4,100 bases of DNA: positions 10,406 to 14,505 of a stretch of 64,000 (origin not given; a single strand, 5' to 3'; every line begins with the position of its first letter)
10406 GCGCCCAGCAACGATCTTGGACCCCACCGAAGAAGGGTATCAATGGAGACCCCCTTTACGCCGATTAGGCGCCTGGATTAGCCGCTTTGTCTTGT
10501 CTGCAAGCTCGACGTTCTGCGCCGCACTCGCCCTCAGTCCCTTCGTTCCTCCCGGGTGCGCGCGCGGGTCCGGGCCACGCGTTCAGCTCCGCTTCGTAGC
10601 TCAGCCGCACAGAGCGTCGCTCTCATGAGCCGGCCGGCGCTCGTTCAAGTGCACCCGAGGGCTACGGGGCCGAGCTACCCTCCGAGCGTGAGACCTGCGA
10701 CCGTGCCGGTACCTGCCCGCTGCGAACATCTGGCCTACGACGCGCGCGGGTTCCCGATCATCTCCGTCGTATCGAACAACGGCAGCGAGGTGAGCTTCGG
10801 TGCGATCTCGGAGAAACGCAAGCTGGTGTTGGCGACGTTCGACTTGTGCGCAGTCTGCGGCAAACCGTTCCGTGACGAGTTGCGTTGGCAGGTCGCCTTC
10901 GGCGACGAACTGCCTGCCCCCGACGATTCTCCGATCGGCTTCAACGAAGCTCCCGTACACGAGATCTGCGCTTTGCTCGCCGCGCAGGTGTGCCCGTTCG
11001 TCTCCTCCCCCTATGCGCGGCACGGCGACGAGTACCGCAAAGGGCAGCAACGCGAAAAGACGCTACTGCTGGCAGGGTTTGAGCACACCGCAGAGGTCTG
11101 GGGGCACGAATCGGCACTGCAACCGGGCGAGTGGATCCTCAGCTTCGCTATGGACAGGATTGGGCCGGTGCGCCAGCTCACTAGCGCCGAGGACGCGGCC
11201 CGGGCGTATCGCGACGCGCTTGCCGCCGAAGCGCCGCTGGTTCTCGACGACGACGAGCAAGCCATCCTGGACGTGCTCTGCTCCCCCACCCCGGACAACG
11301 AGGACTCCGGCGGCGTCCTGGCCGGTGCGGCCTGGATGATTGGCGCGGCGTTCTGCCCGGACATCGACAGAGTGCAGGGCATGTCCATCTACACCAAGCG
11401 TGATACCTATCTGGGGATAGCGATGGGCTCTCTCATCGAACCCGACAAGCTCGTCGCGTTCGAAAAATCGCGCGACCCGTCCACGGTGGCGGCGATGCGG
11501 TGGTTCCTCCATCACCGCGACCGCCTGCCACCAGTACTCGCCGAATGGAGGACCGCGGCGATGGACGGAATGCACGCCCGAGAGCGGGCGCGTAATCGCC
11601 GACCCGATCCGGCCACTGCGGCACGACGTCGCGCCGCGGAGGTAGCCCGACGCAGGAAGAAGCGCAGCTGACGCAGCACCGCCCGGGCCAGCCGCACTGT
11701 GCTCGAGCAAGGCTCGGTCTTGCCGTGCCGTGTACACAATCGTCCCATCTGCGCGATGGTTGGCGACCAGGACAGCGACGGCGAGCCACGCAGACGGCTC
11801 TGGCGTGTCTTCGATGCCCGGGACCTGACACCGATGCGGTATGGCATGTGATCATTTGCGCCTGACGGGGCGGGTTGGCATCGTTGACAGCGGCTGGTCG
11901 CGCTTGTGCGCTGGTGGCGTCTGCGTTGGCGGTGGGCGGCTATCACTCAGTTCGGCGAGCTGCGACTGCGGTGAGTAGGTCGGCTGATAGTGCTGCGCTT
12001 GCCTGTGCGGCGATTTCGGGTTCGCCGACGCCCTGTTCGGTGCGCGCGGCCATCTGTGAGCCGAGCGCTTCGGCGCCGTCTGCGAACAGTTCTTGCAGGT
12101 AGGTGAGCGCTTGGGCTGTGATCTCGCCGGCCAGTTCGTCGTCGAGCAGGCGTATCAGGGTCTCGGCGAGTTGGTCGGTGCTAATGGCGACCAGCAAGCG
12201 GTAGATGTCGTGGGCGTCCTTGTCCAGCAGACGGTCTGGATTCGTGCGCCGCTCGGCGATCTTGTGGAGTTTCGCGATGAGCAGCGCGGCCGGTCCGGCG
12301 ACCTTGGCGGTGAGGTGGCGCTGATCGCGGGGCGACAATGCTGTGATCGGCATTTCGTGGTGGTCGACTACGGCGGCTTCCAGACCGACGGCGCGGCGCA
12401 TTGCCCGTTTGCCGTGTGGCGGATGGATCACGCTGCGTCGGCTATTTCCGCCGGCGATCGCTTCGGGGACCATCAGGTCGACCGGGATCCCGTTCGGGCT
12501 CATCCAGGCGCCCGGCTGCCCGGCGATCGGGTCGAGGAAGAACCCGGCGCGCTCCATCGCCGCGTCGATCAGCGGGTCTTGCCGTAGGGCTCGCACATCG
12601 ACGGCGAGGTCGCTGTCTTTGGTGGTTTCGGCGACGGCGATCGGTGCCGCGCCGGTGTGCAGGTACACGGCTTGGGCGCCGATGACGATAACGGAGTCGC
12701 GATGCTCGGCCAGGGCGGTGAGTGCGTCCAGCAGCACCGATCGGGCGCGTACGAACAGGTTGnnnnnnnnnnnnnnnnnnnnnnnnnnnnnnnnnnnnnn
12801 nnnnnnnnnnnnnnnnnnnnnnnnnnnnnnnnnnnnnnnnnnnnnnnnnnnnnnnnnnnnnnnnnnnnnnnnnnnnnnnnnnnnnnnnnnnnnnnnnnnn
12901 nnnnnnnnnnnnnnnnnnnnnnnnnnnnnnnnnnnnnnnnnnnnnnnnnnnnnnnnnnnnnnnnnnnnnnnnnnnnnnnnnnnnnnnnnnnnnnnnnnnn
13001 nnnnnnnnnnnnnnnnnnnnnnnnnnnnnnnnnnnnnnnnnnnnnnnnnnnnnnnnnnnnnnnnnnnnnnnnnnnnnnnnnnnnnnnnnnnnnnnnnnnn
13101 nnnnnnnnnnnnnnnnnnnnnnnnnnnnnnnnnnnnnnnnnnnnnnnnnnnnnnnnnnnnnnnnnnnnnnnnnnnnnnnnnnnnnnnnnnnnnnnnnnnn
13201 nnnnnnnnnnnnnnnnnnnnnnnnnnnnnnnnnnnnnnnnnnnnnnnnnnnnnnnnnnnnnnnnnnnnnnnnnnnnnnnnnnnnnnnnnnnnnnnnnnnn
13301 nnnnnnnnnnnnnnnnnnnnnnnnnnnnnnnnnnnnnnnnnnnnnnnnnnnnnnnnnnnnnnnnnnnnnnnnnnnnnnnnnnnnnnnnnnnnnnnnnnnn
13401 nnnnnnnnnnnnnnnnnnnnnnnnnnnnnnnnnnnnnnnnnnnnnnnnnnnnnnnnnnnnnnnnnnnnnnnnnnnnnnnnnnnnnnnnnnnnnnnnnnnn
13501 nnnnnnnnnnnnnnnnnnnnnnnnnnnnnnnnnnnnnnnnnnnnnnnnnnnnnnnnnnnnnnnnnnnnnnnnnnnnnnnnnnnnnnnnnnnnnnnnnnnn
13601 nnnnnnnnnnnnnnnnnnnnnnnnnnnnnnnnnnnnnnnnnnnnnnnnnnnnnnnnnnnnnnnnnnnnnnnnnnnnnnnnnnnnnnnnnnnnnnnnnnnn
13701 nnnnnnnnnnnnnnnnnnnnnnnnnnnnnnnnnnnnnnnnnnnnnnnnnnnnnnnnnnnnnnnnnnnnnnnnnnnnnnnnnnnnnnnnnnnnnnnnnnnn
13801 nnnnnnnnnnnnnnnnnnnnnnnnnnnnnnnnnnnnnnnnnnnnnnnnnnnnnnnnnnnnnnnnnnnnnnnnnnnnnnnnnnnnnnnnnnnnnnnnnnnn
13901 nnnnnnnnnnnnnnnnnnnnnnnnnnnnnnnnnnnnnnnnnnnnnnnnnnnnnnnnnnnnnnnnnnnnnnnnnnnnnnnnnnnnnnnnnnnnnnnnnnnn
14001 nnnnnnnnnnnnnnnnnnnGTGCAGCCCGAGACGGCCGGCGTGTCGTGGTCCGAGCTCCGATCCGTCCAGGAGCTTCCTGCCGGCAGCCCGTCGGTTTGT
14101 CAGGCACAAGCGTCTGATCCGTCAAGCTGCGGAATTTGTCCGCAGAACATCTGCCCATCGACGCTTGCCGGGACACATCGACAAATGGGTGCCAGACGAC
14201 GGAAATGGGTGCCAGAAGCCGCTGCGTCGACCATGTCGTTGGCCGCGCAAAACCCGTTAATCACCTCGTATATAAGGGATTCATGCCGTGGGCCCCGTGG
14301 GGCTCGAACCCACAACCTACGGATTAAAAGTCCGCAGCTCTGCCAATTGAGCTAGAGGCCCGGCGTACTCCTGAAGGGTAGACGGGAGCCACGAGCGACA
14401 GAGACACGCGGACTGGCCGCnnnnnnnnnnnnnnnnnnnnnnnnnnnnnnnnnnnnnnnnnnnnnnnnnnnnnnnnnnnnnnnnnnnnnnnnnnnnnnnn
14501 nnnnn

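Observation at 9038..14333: Integrase-less 5.2-kb island at tRNA-Lys bounded by 47-bp direct repeats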

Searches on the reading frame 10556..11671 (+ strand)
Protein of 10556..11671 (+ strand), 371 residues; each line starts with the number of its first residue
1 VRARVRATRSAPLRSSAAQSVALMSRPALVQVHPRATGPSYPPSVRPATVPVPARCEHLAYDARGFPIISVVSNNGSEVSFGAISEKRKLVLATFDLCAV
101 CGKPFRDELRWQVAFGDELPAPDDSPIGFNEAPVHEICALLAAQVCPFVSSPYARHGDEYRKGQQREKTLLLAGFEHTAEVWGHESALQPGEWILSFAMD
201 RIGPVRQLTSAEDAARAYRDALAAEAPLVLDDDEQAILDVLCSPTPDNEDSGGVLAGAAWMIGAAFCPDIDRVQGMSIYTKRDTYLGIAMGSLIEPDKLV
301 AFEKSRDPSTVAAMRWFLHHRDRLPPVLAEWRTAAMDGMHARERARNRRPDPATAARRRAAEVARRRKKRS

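Call 6: search_protein_families(library=pfam, proteins=[window:10556-11671:+], max_evalue=0.01)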
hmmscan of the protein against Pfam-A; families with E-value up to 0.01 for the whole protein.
window:10556-11671:+ (371 aa): 0 families

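Call 11: search_protein_families(library=ncbifam, proteins=[window:10556-11671:+], max_evalue=1)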
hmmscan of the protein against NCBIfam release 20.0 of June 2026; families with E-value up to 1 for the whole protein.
window:10556-11671:+ (371 aa): 0 families

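Call 12: search_protein_families(library=padloc, proteins=[window:10556-11671:+], max_evalue=1)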
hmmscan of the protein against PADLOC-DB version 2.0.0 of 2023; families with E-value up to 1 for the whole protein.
window:10556-11671:+ (371 aa): 0 families

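Call 24: find_homologous_proteins(query=window:10622-11671:+)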
Query window:10622-11671:+ (349 aa): 101 proteins with E <= 0.001 among 8000 candidates.
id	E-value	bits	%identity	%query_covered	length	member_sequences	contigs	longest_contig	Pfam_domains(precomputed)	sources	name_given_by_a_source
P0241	8.5e-219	744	100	94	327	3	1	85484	-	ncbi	ncbi:MAG: hypothetical protein ACRDWT_04605 [Jatrophihabitantaceae bacterium]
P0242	1.4e-101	358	56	87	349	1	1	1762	-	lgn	-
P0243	4.0e-101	357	52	97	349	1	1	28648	-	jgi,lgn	jgi:hypothetical protein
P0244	6.6e-100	353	53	94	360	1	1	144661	-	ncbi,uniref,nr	ncbi:hypothetical protein GCM10010124_31800 [Pilimelia terevasa]|uniref:Uncharacterized protein n=1 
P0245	2.4e-99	351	55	89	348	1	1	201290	-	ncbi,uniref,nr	ncbi:hypothetical protein [Glycomyces xiaoerkulensis]|uniref:hypothetical protein n=1 Tax=Glycomyces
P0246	4.9e-99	350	54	91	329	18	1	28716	-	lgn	-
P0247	5.3e-98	347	56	79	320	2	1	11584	-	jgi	jgi:hypothetical protein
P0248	1.0e-96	342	50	96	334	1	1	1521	-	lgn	-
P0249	2.0e-96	341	52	91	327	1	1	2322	-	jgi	-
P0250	2.7e-94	334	51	91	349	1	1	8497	-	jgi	jgi:hypothetical protein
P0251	2.2e-92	328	50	94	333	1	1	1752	-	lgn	-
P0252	2.3e-92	328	52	89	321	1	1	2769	-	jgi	jgi:hypothetical protein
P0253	5.3e-92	327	53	91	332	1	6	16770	-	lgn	-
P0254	2.8e-91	324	56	78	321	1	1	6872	-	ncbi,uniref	ncbi:hypothetical protein ACFP2T_47635 [Plantactinospora solaniradicis]|uniref:DUF4192 domain-contai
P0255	6.5e-91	323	49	99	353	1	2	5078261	-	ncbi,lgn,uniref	ncbi:hypothetical protein [Salininema proteolyticum]|uniref:Uncharacterized protein n=1 Tax=Salinine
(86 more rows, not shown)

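Call 25: find_encoding_contigs(protein=P0241, flank=10000, max_places=6)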
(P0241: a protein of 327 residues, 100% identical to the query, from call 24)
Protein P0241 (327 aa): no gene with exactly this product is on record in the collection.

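Call 26: find_encoding_contigs(protein=P0243, flank=10000, max_places=3)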
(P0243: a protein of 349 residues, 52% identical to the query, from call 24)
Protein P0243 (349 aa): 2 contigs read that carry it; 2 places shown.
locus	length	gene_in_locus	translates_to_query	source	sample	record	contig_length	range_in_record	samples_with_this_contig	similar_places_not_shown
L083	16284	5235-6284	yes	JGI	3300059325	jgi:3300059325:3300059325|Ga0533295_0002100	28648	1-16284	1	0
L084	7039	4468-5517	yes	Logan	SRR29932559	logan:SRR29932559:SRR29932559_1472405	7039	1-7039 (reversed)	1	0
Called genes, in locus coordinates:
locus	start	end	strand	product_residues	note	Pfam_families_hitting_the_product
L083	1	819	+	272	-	?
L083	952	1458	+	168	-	-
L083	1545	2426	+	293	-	-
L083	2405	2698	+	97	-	-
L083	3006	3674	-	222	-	-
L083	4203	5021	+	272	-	PF02945:Endonuclease_7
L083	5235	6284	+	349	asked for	-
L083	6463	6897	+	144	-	PF00392:GntR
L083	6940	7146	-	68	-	-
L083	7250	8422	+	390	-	PF21818:DUF6884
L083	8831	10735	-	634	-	-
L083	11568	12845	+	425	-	PF27520:SP15_N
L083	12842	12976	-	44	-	-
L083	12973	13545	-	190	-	PF00881:Nitroreductase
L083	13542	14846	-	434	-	PF00999:Na_H_Exchanger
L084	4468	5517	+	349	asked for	-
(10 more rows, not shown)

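Call 27: find_encoding_contigs(protein=P0244, flank=10000, max_places=2)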
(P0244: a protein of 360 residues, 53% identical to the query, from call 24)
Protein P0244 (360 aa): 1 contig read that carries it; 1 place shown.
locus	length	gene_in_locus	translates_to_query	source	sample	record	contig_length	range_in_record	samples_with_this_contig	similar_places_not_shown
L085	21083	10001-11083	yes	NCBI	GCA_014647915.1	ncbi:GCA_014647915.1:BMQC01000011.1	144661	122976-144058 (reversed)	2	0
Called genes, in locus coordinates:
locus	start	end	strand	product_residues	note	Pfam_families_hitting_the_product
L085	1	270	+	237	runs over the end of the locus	-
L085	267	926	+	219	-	-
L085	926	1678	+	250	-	-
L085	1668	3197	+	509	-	PF13191:AAA_16 (faint), PF00437:T2SSE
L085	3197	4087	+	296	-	PF00482:T2SSF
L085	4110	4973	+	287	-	PF00482:T2SSF (weak)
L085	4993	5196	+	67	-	-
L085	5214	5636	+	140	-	PF07811:TadE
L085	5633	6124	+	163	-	PF07811:TadE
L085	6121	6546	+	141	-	PF13400:Tad (weak)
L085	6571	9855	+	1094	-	PF03704:BTAD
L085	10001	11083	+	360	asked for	-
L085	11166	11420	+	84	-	-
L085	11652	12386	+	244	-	-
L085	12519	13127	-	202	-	-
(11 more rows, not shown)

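Call 28: find_encoding_contigs(protein=P0245, flank=10000, max_places=2)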
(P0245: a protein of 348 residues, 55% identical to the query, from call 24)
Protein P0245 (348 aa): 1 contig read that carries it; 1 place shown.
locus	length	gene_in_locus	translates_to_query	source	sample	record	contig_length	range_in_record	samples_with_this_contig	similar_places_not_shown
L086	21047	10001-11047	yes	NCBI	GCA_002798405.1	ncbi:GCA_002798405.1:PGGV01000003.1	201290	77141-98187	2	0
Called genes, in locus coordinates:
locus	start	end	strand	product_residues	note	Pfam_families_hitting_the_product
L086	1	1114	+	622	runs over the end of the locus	PF02463:SMC_N (faint), PF13175:AAA_15, PF13304:AAA_21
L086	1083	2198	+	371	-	PF00580:UvrD-helicase, PF13245:AAA_19, PF13604:AAA_30 (faint), PF00580:UvrD-helicase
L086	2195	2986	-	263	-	PF01695:IstB_IS21, PF00308:Bac_DnaA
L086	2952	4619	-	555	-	PF22483:Mu-transpos_C_2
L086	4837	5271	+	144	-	PF13361:UvrD_C, PF13538:UvrD_C_2 (weak)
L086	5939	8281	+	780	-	-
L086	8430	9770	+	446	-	-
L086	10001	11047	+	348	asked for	-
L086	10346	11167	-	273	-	-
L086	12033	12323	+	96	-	-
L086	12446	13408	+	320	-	PF18143:HAD_SAK_2 (faint)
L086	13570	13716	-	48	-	-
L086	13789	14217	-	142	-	PF19733:DUF6223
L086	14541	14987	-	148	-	-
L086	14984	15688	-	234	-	PF00440:TetR_N, PF21303:TetR_C_39 (weak)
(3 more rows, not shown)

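Call 90: search_protein_families(library=pfam, alignment_id=A3, max_evalue=0.01)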
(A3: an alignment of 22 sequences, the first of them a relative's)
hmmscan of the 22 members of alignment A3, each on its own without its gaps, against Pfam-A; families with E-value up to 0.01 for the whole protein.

A. member 1, P0241 (327 aa): 0 families

B. families by the number of members that match (of 22 scanned): 1 family
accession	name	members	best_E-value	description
PF02810.21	SEC-C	7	1.8e-06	SEC-C motif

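Call 91: search_solved_structures(query=A3, max_evalue=1)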
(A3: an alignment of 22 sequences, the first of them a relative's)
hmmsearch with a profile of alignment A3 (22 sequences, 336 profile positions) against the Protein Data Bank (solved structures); distinct sequences matched with E-value up to 1: 4.
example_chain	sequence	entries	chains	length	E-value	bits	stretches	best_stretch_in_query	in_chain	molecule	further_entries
8gme_A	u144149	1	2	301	0.35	13.1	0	224-274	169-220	gp32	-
2a1k_A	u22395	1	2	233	0.38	13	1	221-281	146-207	gp32 single stranded DNA binding protein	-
2atq_B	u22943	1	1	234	0.38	13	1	221-281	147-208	gp32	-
1gpc_A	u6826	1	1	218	0.67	12.2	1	224-276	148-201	PROTEIN (CORE GP32)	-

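Call 92: find_related_loci(query=A3, collection=viral_contigs, flank=10000)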
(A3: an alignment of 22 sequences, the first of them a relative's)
Query A3 (327 aa) in viral_contigs; peptide patterns used: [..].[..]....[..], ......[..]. (x = any residue, [..] = any of these).
17 stretches matched a pattern, but none encodes a relative of the query by tblastn (E <= 1e-3).

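Call 94: search_dna_similar(query=P0241, collection=plasmids, mode=protein, max_rows=12)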
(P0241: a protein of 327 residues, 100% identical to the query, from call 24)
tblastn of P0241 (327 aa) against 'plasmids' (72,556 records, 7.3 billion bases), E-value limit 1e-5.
Records with a match: 3; places in all: 4; records where one place covers at least 80% of the query: 2.
Best place of each record, by identity: <60% 3.
By first word of the organism name: Streptomyces 2; Agrobacterium 1.
By predicted mobility (MOB-suite, as given by PLSDB): non-mobilizable 2; mobilizable 1.
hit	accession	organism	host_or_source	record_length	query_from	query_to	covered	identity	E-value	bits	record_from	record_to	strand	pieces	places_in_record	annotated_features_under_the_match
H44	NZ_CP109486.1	Streptomyces sp. NBC_01445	-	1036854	5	289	87%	42.0%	2e-49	183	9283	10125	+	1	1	record has no annotation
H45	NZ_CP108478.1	Streptomyces mirabilis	-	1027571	4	298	90%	40.1%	7e-43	165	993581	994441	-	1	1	record has no annotation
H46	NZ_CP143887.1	Agrobacterium deltaense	Cell culture,Plant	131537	1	134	41%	33.1%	7e-7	59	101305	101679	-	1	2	hypothetical protein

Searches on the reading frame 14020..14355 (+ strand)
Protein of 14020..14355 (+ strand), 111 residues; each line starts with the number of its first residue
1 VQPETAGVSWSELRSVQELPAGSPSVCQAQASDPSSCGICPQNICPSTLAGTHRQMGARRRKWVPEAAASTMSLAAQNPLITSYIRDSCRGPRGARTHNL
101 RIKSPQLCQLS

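Call 29: search_protein_families(library=pfam, proteins=[window:14020-14355:+], max_evalue=10)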
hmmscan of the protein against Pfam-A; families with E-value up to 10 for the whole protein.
window:14020-14355:+ (111 aa): 0 families
